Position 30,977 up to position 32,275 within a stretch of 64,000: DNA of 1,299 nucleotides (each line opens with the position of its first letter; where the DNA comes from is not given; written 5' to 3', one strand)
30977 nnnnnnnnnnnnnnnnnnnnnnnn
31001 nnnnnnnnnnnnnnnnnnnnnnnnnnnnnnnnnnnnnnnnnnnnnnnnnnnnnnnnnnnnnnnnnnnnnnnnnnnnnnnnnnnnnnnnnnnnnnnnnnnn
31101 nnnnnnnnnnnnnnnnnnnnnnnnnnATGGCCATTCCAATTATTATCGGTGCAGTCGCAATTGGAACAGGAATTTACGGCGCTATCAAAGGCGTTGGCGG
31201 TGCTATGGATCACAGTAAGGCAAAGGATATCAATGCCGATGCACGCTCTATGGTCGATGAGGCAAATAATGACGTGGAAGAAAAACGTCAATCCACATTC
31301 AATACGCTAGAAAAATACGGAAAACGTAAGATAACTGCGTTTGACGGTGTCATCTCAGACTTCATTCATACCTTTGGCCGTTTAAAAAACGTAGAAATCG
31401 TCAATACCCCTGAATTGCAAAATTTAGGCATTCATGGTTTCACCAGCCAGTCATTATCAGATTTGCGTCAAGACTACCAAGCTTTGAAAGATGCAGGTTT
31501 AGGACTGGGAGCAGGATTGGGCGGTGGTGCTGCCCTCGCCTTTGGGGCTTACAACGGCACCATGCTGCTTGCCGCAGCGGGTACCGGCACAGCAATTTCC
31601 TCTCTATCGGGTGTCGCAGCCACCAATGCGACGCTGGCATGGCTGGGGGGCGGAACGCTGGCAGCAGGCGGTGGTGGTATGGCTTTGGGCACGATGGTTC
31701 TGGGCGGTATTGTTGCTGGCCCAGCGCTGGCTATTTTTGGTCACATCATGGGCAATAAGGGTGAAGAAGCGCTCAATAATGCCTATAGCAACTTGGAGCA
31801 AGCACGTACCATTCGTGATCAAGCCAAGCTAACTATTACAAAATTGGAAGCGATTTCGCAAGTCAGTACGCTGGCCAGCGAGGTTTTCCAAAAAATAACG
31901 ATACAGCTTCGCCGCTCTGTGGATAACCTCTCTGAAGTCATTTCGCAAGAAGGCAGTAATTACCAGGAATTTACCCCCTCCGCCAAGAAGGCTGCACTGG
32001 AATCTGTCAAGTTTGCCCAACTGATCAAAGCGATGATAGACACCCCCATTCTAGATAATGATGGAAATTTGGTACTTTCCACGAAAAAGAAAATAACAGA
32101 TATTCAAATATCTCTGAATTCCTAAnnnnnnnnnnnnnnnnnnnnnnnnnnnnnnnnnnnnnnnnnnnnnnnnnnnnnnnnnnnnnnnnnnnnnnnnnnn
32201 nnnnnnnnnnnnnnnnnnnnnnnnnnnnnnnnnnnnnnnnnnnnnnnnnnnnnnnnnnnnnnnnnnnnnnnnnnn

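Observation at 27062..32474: Candidate undescribed system: WYL - SHOCT - three helical membrane-type proteins - YkgJ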

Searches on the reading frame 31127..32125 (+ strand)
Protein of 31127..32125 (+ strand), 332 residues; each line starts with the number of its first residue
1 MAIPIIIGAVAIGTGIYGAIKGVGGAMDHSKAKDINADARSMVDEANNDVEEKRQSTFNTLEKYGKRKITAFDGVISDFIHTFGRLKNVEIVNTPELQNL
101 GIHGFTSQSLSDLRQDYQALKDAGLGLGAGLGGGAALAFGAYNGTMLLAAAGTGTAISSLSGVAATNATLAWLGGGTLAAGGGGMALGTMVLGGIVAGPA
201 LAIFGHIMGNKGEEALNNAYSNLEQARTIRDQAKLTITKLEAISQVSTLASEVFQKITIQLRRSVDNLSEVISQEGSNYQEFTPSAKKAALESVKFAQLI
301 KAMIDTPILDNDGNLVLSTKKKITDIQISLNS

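Call 3: search_protein_families(library=pfam, proteins=[window:31127-32125:+], max_evalue=1)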
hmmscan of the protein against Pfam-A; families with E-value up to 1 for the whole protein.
window:31127-32125:+ (332 aa): 1 family
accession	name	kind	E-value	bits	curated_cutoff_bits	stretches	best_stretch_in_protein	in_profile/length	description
PF19307.5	SrpI-like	-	0.11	11.9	22.8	1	208-319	20-124/254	Type 2A encapsulin shell protein SrpI-like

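Call 4: search_protein_families(library=padloc, proteins=[window:31127-32125:+], max_evalue=1)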
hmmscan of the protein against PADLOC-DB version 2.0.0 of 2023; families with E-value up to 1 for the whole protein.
window:31127-32125:+ (332 aa): 3 families
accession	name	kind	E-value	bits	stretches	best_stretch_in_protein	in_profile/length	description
PDLC04407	PDC-M09A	-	4.8e-25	86.6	1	42-292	20-264/282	-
PDLC04406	PDC-M09A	-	4.3e-23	80.3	1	111-308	126-323/330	-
PDLC00455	JetA1|JetA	-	0.0012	15.7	1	213-305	141-233/484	DUF3375 domain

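Call 5: search_protein_families(library=ncbifam, proteins=[window:31127-32125:+], max_evalue=1)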
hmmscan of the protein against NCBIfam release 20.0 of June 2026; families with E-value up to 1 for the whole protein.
window:31127-32125:+ (332 aa): 4 families
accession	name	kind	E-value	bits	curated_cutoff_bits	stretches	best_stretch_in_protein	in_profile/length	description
NF051442.1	NheB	equivalog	0.0061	15.7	500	1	161-296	239-367/398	non-hemolytic enterotoxin subunit B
TIGR03789.1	pdsO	hypoth_equivalog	0.0092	15.7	152.2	1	188-262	50-122/243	sortase-associated OmpA-like protein PdsO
NF004436.0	PRK05772.1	equivalog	0.027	13.7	521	1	189-277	55-143/363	S-methyl-5-thioribose-1-phosphate isomerase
NF050153.2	Rv3852_fam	equivalog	0.11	13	100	1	30-55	89-114/145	Rv3852 family protein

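Call 7: find_homologous_proteins(query=window:31127-32125:+)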
Query window:31127-32125:+ (332 aa): 5370 proteins with E <= 0.001 among 8000 candidates; the best 120 are listed.
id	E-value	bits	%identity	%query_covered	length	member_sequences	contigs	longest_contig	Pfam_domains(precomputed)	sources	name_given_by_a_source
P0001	9.2e-205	697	100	100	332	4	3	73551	-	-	-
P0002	1.1e-196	670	96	100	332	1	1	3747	-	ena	-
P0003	1.4e-181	621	89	100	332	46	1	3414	-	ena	-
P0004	2.4e-167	574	81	100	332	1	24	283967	-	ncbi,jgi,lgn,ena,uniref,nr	ncbi:hypothetical protein [Comamonas testosteroni]|uniref:hypothetical protein n=1 Tax=Comamonas tes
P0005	1.2e-166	572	82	99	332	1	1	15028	-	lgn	-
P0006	1.1e-154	532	75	100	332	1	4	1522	-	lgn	-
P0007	7.9e-152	523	73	99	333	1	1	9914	-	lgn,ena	-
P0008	5.9e-146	504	72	98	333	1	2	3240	-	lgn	-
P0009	7.7e-145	500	71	99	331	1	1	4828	-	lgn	-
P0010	2.9e-144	498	71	99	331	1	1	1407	-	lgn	-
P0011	2.2e-143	495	71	99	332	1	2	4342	-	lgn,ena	-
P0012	5.8e-142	491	71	98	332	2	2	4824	-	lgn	-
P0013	1.2e-140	486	71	98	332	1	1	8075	-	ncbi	-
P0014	6.9e-140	484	71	97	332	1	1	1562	-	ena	-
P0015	1.0e-138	480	69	98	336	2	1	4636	-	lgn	-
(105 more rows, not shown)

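Call 9: find_related_loci(query=window:31127-32125:+, collection=genome_contigs, flank=8000)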
Query window:31127-32125:+ (332 aa) in genome_contigs; peptide patterns used: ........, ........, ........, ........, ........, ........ (x = any residue, [..] = any of these).
291 stretches matched a pattern; 22 encode a relative of the query (tblastn E <= 1e-3); 22 distinct loci.
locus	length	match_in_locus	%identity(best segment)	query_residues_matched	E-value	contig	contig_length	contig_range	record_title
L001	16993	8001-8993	88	1-331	4e-158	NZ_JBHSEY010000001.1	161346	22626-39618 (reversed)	Comamonas denitrificans strain CCUG 44425 platanus_K_default_1, whole genome shotgun sequence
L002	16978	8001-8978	69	1-326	6e-123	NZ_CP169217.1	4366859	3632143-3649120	Methylomicrobium lacus strain 22M6SE5-12 chromosome, complete genome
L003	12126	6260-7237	67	1-326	4e-122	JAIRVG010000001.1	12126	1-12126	MAG: Paucimonas sp. isolate Fux382_bin17 k119_419528, whole genome shotgun sequence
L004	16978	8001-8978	68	1-326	2e-121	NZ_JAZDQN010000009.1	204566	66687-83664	Pseudomonas ulcerans strain 147P Seq9, whole genome shotgun sequence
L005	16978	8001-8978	68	1-326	3e-121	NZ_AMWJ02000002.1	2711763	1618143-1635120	Pseudomonas bharatica CSV86 tig00000008, whole genome shotgun sequence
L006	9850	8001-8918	63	21-326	1e-116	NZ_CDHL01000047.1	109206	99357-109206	Citrobacter pasteurii strain CIP 55.13, whole genome shotgun sequence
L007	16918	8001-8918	65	21-326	5e-116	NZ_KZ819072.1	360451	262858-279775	Brenneria corticis strain CFCC 11842 scaffold2, whole genome shotgun sequence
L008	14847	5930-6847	65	21-326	5e-116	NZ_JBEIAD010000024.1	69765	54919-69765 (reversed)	Brenneria sp. L3-3Z Scaffold24, whole genome shotgun sequence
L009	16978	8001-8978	65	1-326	6e-114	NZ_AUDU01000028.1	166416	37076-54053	Stutzerimonas azotifigens DSM 17556 H610DRAFT_scaffold00012.12_C, whole genome shotgun sequence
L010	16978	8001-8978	69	1-326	8e-113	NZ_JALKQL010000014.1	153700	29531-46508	Pseudomonas iridis strain Y-22 Contig_014, whole genome shotgun sequence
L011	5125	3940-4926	64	1-330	3e-112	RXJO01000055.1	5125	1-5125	MAG: Curvibacter sp. isolate AWTP1-17 sample_65_scaffold_2230, whole genome shotgun sequence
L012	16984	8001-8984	64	1-328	2e-111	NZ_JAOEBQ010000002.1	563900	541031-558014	Pseudomonas sediminis strain GD04081 2, whole genome shotgun sequence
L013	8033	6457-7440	64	1-328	2e-111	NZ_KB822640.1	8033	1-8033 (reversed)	Pseudomonas thermotolerans DSM 14292 H165DRAFT_scaffold00042.42, whole genome shotgun sequence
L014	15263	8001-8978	68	1-326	5e-111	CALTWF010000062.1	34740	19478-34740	MAG: uncultured Pseudomonas sp. isolate uEmFDPIeaY_bin.24.MAG genome assembly, contig: NODE_637_length_34740_cov_59.3047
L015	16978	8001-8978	68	1-326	3e-111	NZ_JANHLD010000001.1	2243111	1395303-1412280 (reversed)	Pseudomonas putida strain 31753 31753_v2_1, whole genome shotgun sequence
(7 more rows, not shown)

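Call 15: search_protein_families(library=pfam, proteins=[L004:7417-7989:+, L011:3305-3928:+], max_evalue=1)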
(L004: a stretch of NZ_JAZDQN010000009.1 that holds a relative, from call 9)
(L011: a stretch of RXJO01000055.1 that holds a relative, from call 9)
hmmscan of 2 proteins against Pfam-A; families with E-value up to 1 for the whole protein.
L004:7417-7989:+ (190 aa): 1 family
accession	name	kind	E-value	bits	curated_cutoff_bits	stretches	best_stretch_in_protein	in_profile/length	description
PF05099.18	TerB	-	0.061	14.1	24.4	1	135-182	8-56/118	Tellurite resistance protein TerB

L011:3305-3928:+ (207 aa): 1 family
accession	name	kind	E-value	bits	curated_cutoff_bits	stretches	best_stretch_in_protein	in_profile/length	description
PF05099.18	TerB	-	0.029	15.1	24.4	1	148-184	77-113/118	Tellurite resistance protein TerB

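Call 20: search_solved_structures(query=A1, max_evalue=10)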
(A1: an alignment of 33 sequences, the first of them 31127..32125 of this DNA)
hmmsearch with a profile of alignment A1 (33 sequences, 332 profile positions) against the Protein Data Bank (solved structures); distinct sequences matched with E-value up to 10: 20.
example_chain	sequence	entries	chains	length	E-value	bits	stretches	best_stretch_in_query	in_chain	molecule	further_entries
2qqy_A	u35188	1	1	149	0.045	16.3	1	45-100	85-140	Sigma B operon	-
4uos_A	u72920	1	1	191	0.16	14.5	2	241-297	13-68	DESIGNED HELICAL BUNDLE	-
6n8a_A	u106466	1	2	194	0.21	14.1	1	239-306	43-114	transcription regulator AcaB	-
9cfs_A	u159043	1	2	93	0.21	14.1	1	213-275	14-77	Long regulatory protein rop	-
6n8b_A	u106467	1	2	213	0.25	13.9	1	239-306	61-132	transcription regulator AcaB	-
1vrw_A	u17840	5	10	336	0.31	13.5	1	212-252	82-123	ENOYL-ACYL CARRIER REDUCTASE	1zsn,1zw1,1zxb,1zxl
2ol4_A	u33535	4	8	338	0.32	13.5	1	212-252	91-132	Enoyl-acyl carrier reductase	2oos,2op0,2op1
7xha_Y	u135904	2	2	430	0.32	13.5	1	134-200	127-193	Protein translocase subunit SecY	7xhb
4ige_A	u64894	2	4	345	0.34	13.4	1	212-252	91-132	Enoyl-acyl carrier reductase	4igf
3ajm_A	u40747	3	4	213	0.35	13.4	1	217-323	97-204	Programmed cell death protein 10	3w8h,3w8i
2o2y_A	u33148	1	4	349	0.35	13.4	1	212-252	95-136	Enoyl-acyl carrier reductase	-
8ya0_Y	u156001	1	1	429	0.49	12.9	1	134-214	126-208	Protein translocase subunit SecY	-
8y9y_Y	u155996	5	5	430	0.49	12.9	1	134-214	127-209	Protein translocase subunit SecY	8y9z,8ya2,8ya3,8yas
3l8j_A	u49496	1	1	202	0.54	12.7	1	217-323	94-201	Programmed cell death protein 10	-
3am3_A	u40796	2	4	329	0.54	12.7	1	212-252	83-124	Enoyl-ACP reductase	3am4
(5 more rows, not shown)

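Call 27: predict_structure(alignment_id=A1)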
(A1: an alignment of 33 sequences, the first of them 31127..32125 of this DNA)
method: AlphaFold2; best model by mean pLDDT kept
length: 332 residues; sequences in the alignment: 33
mean_pLDDT: 59.8   pTM: 0.60
mean pLDDT of the five models: 59.8, 59.5, 58.4, 56.2, 55.6
residues with pLDDT >= 90: 12; 70-90: 127; 50-70: 82; < 50: 111
segments of 3 or more residues with pLDDT < 50: 1-27, 103-108, 124-133, 144-210
pLDDT, mean of each block of 10 residues (from residue 1): 26 29 44 68 70 72 78 81 73 53 50 64 46 51 45 28 29 29 22 30 37 61 68 71 84 91 90 85 84 84 76 70 83 68
secondary structure, 60 per line:
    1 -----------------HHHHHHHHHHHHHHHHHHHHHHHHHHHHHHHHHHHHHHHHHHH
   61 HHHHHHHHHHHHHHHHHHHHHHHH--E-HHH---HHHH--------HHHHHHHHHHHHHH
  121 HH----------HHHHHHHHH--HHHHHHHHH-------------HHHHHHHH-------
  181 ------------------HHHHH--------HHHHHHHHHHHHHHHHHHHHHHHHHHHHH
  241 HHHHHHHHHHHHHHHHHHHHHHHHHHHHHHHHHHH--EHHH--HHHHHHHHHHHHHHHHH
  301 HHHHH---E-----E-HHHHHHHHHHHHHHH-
elements in order: H18-84 H95-98 H107-122 H133-141 H144-152 H166-173 H199-203 H212-275 H284-305 H317-331

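Call 30: fold_search(model_id=the predicted structure, library=pdb)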
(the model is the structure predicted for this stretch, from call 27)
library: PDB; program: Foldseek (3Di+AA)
matches with E <= 10: 374; with E <= 0.001: 0
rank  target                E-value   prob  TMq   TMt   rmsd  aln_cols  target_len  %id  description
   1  8otz_Cv               4.0e-02  0.38  0.17  0.14  40.1       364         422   12  48-nm repeat of the native axonemal doublet microtubule from bovine sperm (released 2023-11-22)
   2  7ung_B1               4.1e-02  0.41  0.18  0.16  36.0       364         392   11  48-nm repeat of the human respiratory doublet microtubule (released 2022-10-05)
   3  8j07_8K               4.1e-02  0.38  0.18  0.16  36.0       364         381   11  96nm repeat of human respiratory doublet microtubule and associated axonemal complexes (released 2023-07-26)
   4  7rro_B6               4.5e-02  0.41  0.19  0.17  40.6       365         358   11  Structure of the 48-nm repeat doublet microtubule from bovine tracheal cilia (released 2021-10-27)
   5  8otz_Cr               4.7e-02  0.35  0.18  0.15  39.8       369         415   11  48-nm repeat of the native axonemal doublet microtubule from bovine sperm (released 2023-11-22)
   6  9fqr_A0               4.7e-02  0.35  0.17  0.14  40.4       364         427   12  96-nm repeat of axonemal doublet microtubules from bovine sperm (released 2025-03-26)
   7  8iyj_R4               4.9e-02  0.44  0.18  0.17  28.8       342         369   10  Cryo-EM structure of the 48-nm repeat doublet microtubule from mouse sperm (released 2023-07-05)
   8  8j07_8L               4.9e-02  0.38  0.18  0.16  35.9       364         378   11  96nm repeat of human respiratory doublet microtubule and associated axonemal complexes (released 2023-07-26)
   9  7rro_B3               5.4e-02  0.38  0.18  0.16  40.7       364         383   11  Structure of the 48-nm repeat doublet microtubule from bovine tracheal cilia (released 2021-10-27)
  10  8j07_8N               5.4e-02  0.35  0.18  0.16  36.0       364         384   11  96nm repeat of human respiratory doublet microtubule and associated axonemal complexes (released 2023-07-26)
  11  7ung_B2               5.6e-02  0.35  0.18  0.16  36.0       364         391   11  48-nm repeat of the human respiratory doublet microtubule (released 2022-10-05)
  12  8j07_8M               6.1e-02  0.33  0.18  0.16  36.0       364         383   11  96nm repeat of human respiratory doublet microtubule and associated axonemal complexes (released 2023-07-26)
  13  8to0_j                6.7e-02  0.30  0.17  0.16  40.8       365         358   11  48-nm repeating structure of doublets from mouse sperm flagella (released 2023-11-01)
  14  9fqr_E6               7.3e-02  0.30  0.17  0.15  40.3       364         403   12  96-nm repeat of axonemal doublet microtubules from bovine sperm (released 2025-03-26)
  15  8to0_L                7.6e-02  0.23  0.14  0.14  26.4       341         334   10  48-nm repeating structure of doublets from mouse sperm flagella (released 2023-11-01)
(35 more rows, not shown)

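Call 39: search_protein_families(library=padloc, proteins=[L004:7417-7989:+], max_evalue=0.1)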
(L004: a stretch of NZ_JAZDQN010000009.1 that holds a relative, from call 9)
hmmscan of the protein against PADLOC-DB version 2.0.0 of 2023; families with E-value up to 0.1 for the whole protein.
L004:7417-7989:+ (190 aa): 0 families

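Call 45: search_dna_similar(query=window:31127-32125:+, collection=plasmids, mode=protein, max_rows=25)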
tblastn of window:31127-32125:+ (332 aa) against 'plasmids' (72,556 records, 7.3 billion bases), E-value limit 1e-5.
Records with a match: 1; places in all: 1; records where one place covers at least 80% of the query: 1.
Best place of each record, by identity: <60% 1.
By first word of the organism name: Azospirillum 1.
By predicted mobility (MOB-suite, as given by PLSDB): non-mobilizable 1.
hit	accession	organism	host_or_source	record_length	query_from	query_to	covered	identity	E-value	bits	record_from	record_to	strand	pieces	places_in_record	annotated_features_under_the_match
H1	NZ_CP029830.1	Azospirillum ramasamyi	single cell,Cow dung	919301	21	330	93%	44.8%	1e-33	138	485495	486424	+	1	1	hypothetical protein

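Call 46: search_dna_similar(query=window:31127-32125:+, collection=phages, mode=protein, max_rows=15)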
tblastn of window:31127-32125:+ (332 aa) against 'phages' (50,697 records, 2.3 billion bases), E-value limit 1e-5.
No match.

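Call 51: search_solved_structures(query=A4, max_evalue=10)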
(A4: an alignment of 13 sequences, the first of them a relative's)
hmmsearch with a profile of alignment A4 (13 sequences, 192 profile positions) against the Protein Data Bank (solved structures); distinct sequences matched with E-value up to 10: 1.
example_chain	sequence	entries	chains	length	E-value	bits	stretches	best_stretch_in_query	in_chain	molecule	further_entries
6xyw_Ag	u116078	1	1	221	0.11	15.7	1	72-128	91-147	Ribosomal protein L9/RNase H1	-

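Call 52: search_protein_families(library=pfam, proteins=[L003:2941-4080:+, L007:4718-5743:+, L010:11096-11968:+, L010:121-1200:+], max_evalue=0.01)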
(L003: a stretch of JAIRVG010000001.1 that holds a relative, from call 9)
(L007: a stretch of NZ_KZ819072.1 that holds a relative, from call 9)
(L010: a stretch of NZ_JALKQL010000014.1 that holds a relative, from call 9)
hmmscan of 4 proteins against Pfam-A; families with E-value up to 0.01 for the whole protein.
L003:2941-4080:+ (379 aa): 3 families
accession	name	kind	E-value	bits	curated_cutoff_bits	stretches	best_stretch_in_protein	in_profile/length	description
PF13280.12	WYL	-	6.8e-14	52.1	21.8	1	181-247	3-69/70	WYL domain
PF25583.1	WCX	-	6.6e-09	36.4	23.9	1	279-353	4-74/76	WCX domain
PF01316.27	Arg_repressor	-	0.0055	16.9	27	0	49-74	19-45/70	Arginine repressor, DNA binding domain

L007:4718-5743:+ (341 aa): 2 families
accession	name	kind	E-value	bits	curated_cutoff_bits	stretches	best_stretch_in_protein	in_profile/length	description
PF13280.12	WYL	-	1.1e-15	57.8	21.8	1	152-218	2-68/70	WYL domain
PF25583.1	WCX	-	6.3e-08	33.3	23.9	1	251-327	3-75/76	WCX domain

L010:11096-11968:+ (290 aa): 1 family
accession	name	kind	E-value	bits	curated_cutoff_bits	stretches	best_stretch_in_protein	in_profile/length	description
PF13280.12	WYL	-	1.7e-13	50.8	21.8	1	128-192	2-66/70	WYL domain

L010:121-1200:+ (359 aa): 1 family
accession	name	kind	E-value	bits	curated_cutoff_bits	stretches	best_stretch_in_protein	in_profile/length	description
PF06067.16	DUF932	-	7.6e-74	248.7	23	1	114-339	1-227/227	Domain of unknown function (DUF932)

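Call 67: search_protein_families(library=padloc, alignment_id=A6, max_evalue=0.00001)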
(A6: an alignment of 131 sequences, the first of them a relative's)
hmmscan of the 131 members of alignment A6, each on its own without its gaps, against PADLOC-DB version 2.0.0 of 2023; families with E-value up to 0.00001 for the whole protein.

A. member 1, L001:595-1707:- (370 aa): 0 families

B. families by the number of members that match (of 131 scanned): 293 families (the first 25 are shown)
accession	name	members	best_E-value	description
PDLC01457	WYL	6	3.2e-26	"CAS-I,CAS-II,CAS-III,CAS-IV,CAS-V,CAS-VI; associated_signaling"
PDLC01652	WYL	6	1.4e-12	"CAS-I,CAS-II,CAS-III,CAS-IV,CAS-V,CAS-VI; associated_signaling"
PDLC03019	MTase_I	2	7.7e-179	Type I methyltransferase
PDLC03829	ZacB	2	2.1e-154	-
PDLC03963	SoFic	2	1.4e-43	-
PDLC00117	GajB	2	1.2e-29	UrvD helicase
PDLC00114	GajB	2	7.1e-25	UrvD helicase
PDLC00132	GajB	2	1.3e-23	UrvD helicase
PDLC03802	RTasHel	2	2.4e-22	DRT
PDLC04966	PDC-S24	2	4e-18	-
PDLC00127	GajB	2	6.7e-18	UrvD helicase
PDLC00112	GajB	2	3.3e-17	UrvD helicase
PDLC04836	PDC-S04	2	4.4e-17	-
PDLC00107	GajB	2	1.1e-15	UrvD helicase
PDLC04837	PDC-S04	2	3.4e-15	-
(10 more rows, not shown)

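Call 68: search_protein_families(library=pfam, alignment_id=A6, max_evalue=0.00001)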
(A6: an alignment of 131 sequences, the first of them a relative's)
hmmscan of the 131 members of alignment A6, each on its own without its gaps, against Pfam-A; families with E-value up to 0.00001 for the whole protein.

A. member 1, L001:595-1707:- (370 aa): 0 families

B. families by the number of members that match (of 131 scanned): 120 families (the first 25 are shown)
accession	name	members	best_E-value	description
PF13280.12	WYL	6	2e-15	WYL domain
PF06067.16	DUF932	5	9.3e-75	Domain of unknown function (DUF932)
PF03747.19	ADP_ribosyl_GH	3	4.3e-71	ADP-ribosylglycohydrolase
PF00724.26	Oxidored_FMN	3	1.3e-68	NADH:flavin oxidoreductase / NADH oxidase family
PF07690.21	MFS_1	3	3.1e-38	Major Facilitator Superfamily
PF01926.29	MMR_HSR1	3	5.5e-21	50S ribosome-binding GTPase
PF00589.27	Phage_integrase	3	7e-17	Phage integrase family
PF22022.2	Phage_int_M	3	3.5e-11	Phage integrase central domain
PF00009.33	GTP_EFTU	2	3.1e-59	Elongation factor Tu GTP binding domain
PF11726.14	YagK_YfjJ_C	2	7.4e-57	YagK/YfjJ C-terminal domain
PF09588.16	YqaJ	2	1.2e-49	YqaJ-like viral recombinase domain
PF21018.2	BipA_C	2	8.6e-47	TypA/BipA C-terminal domain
PF03466.25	LysR_substrate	2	5.2e-36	LysR substrate binding domain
PF00580.27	UvrD-helicase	2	2.8e-23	UvrD/REP helicase N-terminal domain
PF00679.30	EFG_C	2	2.7e-22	Elongation factor G C-terminus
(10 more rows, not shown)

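Call 90: search_protein_families(library=phrogs, proteins=[window:31127-32125:+, L006:7356-7928:+], max_evalue=1)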
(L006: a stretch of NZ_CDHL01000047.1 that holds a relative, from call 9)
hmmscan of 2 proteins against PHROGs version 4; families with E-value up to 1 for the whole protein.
window:31127-32125:+ (332 aa): 5 families
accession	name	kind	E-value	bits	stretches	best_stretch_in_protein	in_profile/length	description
phrog_167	-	tail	0.0061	15.3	1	16-287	547-776/1555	tail length tape measure protein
phrog_2058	-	unknown function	0.007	17.2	1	237-292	5-59/158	-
phrog_24665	-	unknown function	0.043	15.1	0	184-244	15-73/108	-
phrog_28537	-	unknown function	0.22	12.6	0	214-262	24-71/113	-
phrog_28986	-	unknown function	0.31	12.1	0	272-303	25-53/55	-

L006:7356-7928:+ (190 aa): 0 families

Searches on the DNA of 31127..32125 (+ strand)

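Call 91: search_dna_similar(query=L006:5762-9307:+, collection=ecoli_genomes, mode=distant, max_rows=15)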
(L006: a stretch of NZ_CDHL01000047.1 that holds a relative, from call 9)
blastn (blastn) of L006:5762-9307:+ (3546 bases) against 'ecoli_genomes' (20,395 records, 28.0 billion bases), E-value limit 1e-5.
No match.
